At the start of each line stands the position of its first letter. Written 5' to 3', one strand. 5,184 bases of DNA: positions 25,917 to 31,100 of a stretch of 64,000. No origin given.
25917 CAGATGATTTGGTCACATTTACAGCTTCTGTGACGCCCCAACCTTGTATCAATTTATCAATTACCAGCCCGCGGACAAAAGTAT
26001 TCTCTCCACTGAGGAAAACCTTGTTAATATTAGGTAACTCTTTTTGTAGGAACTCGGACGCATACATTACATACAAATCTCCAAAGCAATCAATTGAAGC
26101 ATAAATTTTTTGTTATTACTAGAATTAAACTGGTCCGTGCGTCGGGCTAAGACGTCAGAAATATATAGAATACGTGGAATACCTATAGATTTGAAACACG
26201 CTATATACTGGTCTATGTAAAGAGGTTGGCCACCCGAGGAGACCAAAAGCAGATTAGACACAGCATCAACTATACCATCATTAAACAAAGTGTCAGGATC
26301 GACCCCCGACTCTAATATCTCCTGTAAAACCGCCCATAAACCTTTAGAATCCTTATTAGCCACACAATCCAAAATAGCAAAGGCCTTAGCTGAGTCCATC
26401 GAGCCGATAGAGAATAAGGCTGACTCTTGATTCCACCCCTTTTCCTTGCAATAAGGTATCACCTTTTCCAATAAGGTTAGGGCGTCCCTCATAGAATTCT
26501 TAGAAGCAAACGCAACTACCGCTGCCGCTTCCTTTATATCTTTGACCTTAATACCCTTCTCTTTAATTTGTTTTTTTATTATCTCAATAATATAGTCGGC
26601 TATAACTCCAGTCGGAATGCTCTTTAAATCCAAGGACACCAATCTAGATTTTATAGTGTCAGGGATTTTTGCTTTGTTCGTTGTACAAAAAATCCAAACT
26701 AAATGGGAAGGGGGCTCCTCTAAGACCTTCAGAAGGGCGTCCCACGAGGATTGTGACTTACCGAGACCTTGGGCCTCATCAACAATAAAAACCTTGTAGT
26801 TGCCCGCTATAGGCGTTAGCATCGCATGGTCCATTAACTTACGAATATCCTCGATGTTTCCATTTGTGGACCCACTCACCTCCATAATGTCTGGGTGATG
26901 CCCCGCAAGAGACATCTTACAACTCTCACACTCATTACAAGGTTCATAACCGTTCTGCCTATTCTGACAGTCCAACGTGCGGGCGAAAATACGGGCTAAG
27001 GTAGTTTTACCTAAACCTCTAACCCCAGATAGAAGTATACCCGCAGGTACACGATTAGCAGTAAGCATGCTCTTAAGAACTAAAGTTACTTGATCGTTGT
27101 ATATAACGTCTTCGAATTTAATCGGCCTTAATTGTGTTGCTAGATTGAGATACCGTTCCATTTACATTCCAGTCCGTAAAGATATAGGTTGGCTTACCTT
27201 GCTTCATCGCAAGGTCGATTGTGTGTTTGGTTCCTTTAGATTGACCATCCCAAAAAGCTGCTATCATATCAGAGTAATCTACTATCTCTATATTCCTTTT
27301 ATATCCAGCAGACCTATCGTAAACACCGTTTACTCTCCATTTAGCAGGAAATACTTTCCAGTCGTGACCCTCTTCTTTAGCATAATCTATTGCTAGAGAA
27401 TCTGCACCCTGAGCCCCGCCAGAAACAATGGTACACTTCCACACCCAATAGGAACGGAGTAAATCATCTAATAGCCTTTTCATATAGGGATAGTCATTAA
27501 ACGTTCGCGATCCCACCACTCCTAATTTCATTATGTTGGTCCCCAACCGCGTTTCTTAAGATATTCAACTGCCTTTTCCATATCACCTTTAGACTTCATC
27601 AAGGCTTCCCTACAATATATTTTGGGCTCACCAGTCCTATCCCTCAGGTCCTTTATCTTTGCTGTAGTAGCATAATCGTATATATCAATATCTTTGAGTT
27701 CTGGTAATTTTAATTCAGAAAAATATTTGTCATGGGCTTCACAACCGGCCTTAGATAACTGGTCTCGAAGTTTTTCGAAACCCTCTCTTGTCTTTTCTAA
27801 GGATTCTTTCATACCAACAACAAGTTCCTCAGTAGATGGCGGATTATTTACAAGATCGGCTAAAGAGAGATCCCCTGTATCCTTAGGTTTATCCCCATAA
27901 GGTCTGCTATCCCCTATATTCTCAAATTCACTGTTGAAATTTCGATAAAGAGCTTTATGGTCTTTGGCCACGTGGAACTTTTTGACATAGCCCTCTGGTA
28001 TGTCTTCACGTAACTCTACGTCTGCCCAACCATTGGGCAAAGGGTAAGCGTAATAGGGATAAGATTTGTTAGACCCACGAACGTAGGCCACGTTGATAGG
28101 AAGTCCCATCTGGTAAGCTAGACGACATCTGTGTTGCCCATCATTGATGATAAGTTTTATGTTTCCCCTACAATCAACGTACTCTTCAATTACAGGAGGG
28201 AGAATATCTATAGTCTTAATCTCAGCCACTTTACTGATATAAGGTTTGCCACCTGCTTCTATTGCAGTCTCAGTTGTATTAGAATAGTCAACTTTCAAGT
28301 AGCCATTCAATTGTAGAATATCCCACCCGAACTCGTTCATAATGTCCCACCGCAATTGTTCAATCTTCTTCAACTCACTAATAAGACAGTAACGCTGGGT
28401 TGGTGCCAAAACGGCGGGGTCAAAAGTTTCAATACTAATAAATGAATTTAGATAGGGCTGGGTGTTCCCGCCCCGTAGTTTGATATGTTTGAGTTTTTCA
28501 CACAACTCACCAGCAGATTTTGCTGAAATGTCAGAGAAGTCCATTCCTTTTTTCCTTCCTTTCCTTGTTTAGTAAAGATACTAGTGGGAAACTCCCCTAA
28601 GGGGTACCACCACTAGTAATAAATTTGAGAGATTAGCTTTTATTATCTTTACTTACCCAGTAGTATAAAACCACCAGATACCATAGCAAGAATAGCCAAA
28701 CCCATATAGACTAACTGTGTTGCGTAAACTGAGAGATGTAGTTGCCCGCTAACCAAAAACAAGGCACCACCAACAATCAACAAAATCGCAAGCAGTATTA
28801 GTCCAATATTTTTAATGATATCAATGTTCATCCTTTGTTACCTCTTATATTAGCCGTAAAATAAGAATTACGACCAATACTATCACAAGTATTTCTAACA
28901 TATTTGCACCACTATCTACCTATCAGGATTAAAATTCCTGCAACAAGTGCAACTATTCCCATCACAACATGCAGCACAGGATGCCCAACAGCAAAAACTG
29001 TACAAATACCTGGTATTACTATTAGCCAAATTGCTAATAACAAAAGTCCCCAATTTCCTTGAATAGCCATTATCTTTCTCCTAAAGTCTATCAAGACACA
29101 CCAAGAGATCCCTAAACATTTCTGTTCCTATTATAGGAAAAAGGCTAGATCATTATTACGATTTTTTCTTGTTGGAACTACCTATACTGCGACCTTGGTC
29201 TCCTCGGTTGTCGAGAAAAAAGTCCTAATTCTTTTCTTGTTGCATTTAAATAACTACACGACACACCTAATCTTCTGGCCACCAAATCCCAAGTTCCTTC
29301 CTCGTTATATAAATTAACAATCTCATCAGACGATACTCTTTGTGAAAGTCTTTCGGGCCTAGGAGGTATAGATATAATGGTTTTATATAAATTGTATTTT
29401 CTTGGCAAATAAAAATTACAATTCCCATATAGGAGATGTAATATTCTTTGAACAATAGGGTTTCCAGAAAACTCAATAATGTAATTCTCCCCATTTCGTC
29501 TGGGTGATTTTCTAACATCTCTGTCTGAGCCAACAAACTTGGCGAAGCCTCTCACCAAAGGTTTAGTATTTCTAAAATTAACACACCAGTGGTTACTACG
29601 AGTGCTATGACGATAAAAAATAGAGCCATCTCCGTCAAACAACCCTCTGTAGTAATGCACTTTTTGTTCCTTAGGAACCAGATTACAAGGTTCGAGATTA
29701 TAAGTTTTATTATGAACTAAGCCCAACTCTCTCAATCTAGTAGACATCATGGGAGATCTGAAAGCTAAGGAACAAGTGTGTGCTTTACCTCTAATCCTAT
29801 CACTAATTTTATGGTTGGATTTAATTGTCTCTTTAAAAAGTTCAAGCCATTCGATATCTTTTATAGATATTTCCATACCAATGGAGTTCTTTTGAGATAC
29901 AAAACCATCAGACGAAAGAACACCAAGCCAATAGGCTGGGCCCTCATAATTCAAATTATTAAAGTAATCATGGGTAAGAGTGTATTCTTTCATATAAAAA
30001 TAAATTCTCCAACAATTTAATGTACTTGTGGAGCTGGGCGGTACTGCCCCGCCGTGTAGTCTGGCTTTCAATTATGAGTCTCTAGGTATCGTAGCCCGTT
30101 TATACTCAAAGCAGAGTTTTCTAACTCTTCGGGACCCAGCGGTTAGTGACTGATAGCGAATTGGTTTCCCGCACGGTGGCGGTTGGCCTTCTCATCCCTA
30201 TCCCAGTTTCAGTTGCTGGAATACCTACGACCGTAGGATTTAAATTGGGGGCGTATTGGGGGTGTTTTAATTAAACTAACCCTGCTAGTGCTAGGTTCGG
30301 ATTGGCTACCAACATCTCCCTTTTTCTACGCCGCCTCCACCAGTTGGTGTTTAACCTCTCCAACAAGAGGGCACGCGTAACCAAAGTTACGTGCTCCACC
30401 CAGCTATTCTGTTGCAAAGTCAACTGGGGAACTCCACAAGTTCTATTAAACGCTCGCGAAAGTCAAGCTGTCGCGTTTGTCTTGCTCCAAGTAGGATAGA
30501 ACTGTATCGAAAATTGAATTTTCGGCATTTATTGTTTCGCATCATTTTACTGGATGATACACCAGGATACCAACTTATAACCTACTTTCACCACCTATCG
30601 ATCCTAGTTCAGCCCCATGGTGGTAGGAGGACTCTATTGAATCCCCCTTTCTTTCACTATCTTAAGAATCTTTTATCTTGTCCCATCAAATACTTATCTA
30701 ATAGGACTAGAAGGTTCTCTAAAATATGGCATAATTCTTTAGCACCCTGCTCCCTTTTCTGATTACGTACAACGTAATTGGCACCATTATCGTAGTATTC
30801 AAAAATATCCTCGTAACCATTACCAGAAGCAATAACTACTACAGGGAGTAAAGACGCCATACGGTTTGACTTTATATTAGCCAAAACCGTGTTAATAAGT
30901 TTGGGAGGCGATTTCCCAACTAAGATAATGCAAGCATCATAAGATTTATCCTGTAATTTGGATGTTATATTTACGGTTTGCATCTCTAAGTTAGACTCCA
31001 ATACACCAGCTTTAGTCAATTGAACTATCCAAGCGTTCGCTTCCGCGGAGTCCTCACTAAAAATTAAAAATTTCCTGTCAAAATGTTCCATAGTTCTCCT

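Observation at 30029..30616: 588-nt phage tmRNA with a 26-aa tag ending FASV and a GGCAGUA T-loop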

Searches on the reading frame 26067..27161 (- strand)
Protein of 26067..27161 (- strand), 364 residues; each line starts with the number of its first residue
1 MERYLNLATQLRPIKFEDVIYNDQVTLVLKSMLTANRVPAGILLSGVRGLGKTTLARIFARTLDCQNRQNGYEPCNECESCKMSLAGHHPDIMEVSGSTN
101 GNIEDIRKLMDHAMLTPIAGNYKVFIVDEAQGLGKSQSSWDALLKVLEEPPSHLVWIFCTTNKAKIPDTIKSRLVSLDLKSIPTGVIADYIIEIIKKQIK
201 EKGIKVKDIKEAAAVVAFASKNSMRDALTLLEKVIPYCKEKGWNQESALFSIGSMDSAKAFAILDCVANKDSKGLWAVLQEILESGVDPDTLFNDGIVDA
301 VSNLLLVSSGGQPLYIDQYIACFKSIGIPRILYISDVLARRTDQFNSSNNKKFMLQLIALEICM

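Call 31: search_dna_similar(query=window:26067-27161:-, collection=phages, mode=protein, max_rows=15)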
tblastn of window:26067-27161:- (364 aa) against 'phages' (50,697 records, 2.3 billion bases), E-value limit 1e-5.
Records with a match: 228; places in all: 231; records where one place covers at least 80% of the query: 35.
Best place of each record, by identity: <60% 228.
By first word of the organism name: Erwinia 49; Vibrio 41; Bacteriophage 31; Pseudomonas 14; Listeria 10; Nodularia 9; Dickeya 8; Microcystis 8; Burkholderia 5; Staphylococcus 4; and 25 more.
By host as written in the record: - 50; Erwinia amylovora 43; Vibrio parahaemolyticus 13; Listeria monocytogenes 10; Pseudomonas putida KT2440 and Paw85 9; Dickeya solani MK10 6; Staphylococcus aureus 4; Nodularia spumigena KAC65 4; and 59 more.
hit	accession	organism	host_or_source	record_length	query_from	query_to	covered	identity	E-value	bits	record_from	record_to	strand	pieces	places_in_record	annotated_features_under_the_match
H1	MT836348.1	Bacteriophage sp.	human fecal samples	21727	1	363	100%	30.4%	2e-38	152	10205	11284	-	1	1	record has no annotation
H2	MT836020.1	Bacteriophage sp.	human fecal samples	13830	1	362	99%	30.5%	4e-42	162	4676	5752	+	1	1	record has no annotation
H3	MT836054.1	Bacteriophage sp.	human fecal samples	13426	4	363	99%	30.4%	7e-46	173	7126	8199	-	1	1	record has no annotation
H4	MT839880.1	Bacteriophage sp.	human fecal samples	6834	4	314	85%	34.4%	2e-41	160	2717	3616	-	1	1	record has no annotation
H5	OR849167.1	Listeria phage LM 4-14-1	Listeria monocytogenes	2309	4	298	81%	35.9%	5e-48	178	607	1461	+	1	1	record has no annotation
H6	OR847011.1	Listeria phage LM 4-11-1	Listeria monocytogenes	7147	4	298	81%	35.9%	2e-47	178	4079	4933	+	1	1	record has no annotation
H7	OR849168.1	Listeria phage LM 4-14-1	Listeria monocytogenes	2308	4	298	81%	35.9%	6e-48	177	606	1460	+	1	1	record has no annotation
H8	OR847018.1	Listeria phage LM 4-11-1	Listeria monocytogenes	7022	4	298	81%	35.9%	2e-47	177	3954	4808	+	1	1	record has no annotation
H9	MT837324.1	Bacteriophage sp.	human fecal samples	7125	1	362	99%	29.2%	1e-41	161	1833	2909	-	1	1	record has no annotation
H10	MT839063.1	Bacteriophage sp.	human fecal samples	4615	4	357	97%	29.5%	8e-41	158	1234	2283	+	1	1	record has no annotation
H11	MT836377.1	Bacteriophage sp.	human fecal samples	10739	4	362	99%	28.9%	6e-39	153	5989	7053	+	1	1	record has no annotation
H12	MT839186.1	Bacteriophage sp.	human fecal samples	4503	4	309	84%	33.3%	1e-44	169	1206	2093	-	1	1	record has no annotation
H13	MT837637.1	Bacteriophage sp.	human fecal samples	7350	4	364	99%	28.1%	9e-43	164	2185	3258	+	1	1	record has no annotation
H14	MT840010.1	Bacteriophage sp.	human fecal samples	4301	4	309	84%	32.7%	8e-43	164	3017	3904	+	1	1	record has no annotation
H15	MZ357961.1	Bacillus phage Flasso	Bacillus cereus MCR1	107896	6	351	95%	28.5%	1e-22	105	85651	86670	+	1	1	DNA polymerase III gamma/tau subunit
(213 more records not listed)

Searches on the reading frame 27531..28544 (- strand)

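Call 19: search_protein_families(library=pfam, proteins=[window:27531-28544:-], max_evalue=0.01)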
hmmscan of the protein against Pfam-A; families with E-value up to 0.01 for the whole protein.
window:27531-28544:- (337 aa): 2 families
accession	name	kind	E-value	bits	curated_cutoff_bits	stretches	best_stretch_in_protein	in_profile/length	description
PF24392.2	Parb-CE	-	1.7e-34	119.3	23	1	13-177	1-147/147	ParB CE domain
PF25025.1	EF-Ts_N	-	0.0012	19.2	33.2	1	293-331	13-52/60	Elongation factor Ts, mitochondrial, N-terminal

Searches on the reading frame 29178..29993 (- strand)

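Call 19: search_protein_families(library=pfam, proteins=[window:29178-29993:-], max_evalue=0.01)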
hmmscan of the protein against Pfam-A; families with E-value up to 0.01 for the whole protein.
window:29178-29993:- (271 aa): 1 family
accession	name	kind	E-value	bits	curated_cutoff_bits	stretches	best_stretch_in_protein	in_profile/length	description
PF14528.11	LAGLIDADG_3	-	0.00048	20.8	22.5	0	110-144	2-32/82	LAGLIDADG-like domain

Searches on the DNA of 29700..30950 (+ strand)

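Call 5: search_rna_families(source=window, start=29700, end=30950, threshold=evalue, max_evalue=10, show_alignments=5)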
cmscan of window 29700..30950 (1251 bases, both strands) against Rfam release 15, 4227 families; matches with E-value up to 10: 5.
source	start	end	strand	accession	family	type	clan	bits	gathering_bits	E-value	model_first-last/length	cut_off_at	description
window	30390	30450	+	RF02979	freshwater-1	Gene; sRNA;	-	18.2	72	0.5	1-62/62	no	freshwater-1 RNA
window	30157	30195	-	RF01079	RF_site3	Cis-reg; frameshift_element;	-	17.5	50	3.4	1-39/39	no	Putative RNA-dependent RNA polymerase ribosomal frameshift site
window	30237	30330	-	RF02749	Ncrwmel02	Gene; sRNA;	-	14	290.8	1.3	1-251/251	no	Wolbachia sRNA mel02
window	30480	30670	-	RF04321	tmRNA_permuted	Gene;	-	13.9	47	2.8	1-213/213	no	permuted transfer-messenger RNA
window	30392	30561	-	RF00023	tmRNA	Gene;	CL00001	9.8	47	0.17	56-185/374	no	transfer-messenger RNA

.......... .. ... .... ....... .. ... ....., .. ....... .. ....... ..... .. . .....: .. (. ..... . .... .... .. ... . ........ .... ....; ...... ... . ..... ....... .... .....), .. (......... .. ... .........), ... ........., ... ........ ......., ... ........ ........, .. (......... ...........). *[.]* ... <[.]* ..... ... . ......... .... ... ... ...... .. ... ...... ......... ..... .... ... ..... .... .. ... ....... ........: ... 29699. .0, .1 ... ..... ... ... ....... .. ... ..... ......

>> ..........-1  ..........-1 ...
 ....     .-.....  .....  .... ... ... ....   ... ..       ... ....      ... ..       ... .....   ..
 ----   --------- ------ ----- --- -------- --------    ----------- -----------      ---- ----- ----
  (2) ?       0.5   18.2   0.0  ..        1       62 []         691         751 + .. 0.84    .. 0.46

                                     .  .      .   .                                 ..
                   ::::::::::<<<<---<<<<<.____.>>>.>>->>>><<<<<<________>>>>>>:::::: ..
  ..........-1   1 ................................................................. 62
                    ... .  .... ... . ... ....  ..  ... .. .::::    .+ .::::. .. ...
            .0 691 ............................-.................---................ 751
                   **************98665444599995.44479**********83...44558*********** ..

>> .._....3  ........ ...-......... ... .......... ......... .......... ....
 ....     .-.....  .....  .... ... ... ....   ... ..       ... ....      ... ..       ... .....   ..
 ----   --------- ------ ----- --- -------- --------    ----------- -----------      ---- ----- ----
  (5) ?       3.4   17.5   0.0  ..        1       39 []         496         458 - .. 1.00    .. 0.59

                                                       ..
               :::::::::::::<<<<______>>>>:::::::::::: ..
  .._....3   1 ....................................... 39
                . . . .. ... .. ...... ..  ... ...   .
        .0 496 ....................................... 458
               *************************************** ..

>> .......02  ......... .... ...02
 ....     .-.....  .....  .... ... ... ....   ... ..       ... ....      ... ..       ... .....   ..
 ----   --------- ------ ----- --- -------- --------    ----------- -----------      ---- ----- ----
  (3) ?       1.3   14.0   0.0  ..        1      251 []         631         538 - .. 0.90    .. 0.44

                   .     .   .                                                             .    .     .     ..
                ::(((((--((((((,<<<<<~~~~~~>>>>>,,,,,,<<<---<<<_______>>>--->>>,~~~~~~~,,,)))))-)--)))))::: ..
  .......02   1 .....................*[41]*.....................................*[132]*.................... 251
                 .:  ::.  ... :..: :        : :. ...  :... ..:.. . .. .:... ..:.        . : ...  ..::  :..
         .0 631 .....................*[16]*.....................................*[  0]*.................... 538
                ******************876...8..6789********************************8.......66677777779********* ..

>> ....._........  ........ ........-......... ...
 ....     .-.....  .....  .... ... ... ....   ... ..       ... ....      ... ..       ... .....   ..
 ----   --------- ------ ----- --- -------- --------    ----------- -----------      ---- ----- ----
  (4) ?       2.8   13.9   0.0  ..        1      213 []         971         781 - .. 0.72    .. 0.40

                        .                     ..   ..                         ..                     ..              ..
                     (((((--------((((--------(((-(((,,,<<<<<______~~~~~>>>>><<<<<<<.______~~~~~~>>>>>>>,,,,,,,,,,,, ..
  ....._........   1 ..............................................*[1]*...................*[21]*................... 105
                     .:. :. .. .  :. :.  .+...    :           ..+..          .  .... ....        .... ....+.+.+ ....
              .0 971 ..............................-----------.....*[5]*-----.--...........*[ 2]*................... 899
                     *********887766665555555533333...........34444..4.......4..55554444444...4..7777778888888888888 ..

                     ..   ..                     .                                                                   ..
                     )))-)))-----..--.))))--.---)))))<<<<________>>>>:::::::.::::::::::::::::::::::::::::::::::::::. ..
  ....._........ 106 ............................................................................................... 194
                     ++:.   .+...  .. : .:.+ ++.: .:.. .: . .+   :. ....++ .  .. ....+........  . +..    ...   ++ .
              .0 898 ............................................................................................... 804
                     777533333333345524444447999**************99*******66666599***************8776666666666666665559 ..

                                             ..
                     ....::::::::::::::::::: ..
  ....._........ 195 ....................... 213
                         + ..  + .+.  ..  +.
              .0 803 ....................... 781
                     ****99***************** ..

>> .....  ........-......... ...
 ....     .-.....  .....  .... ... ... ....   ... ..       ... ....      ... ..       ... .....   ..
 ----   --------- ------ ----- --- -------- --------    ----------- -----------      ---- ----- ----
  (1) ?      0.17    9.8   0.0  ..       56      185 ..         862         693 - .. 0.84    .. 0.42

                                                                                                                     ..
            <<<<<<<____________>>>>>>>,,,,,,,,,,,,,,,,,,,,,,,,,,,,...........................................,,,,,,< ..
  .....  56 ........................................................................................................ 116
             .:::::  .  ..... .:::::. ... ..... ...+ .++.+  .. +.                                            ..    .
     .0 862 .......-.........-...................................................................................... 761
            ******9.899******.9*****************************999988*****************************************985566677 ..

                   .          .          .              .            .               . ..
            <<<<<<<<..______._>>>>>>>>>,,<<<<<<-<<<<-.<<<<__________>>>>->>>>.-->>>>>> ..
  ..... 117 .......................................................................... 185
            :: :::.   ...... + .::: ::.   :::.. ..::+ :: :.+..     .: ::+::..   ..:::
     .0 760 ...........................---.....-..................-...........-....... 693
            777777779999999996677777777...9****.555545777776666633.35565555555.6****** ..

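Call 6: search_dna_similar(query=window:29900-30750:+, collection=phages, mode=distant, max_rows=30)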
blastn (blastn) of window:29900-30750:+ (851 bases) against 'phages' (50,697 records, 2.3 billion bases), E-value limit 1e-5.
No match.

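Call 89: search_rna_families(source=window, start=30020, end=30622, threshold=evalue, max_evalue=10, show_alignments=2)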
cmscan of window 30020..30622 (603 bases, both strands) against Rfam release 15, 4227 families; matches with E-value up to 10: 7.
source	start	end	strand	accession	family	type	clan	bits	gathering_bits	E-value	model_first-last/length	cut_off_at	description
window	30480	30622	-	RF04321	tmRNA_permuted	Gene;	-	27.3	47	0.0012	81-213/213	5'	permuted transfer-messenger RNA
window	30390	30450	+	RF02979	freshwater-1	Gene; sRNA;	-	18.2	72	0.24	1-62/62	no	freshwater-1 RNA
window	30020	30053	-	RF04321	tmRNA_permuted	Gene;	-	18.1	47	0.15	36-69/213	3'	permuted transfer-messenger RNA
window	30157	30195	-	RF01079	RF_site3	Cis-reg; frameshift_element;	-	17.5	50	1.6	1-39/39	no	Putative RNA-dependent RNA polymerase ribosomal frameshift site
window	30237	30330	-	RF02749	Ncrwmel02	Gene; sRNA;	-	14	290.8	0.6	1-251/251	no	Wolbachia sRNA mel02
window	30020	30053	-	RF01849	alpha_tmRNA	Gene;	CL00001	11.9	50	0.16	92-125/355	3'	Alphaproteobacteria transfer-messenger RNA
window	30392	30561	-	RF00023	tmRNA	Gene;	CL00001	9.8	47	0.083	56-185/374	no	transfer-messenger RNA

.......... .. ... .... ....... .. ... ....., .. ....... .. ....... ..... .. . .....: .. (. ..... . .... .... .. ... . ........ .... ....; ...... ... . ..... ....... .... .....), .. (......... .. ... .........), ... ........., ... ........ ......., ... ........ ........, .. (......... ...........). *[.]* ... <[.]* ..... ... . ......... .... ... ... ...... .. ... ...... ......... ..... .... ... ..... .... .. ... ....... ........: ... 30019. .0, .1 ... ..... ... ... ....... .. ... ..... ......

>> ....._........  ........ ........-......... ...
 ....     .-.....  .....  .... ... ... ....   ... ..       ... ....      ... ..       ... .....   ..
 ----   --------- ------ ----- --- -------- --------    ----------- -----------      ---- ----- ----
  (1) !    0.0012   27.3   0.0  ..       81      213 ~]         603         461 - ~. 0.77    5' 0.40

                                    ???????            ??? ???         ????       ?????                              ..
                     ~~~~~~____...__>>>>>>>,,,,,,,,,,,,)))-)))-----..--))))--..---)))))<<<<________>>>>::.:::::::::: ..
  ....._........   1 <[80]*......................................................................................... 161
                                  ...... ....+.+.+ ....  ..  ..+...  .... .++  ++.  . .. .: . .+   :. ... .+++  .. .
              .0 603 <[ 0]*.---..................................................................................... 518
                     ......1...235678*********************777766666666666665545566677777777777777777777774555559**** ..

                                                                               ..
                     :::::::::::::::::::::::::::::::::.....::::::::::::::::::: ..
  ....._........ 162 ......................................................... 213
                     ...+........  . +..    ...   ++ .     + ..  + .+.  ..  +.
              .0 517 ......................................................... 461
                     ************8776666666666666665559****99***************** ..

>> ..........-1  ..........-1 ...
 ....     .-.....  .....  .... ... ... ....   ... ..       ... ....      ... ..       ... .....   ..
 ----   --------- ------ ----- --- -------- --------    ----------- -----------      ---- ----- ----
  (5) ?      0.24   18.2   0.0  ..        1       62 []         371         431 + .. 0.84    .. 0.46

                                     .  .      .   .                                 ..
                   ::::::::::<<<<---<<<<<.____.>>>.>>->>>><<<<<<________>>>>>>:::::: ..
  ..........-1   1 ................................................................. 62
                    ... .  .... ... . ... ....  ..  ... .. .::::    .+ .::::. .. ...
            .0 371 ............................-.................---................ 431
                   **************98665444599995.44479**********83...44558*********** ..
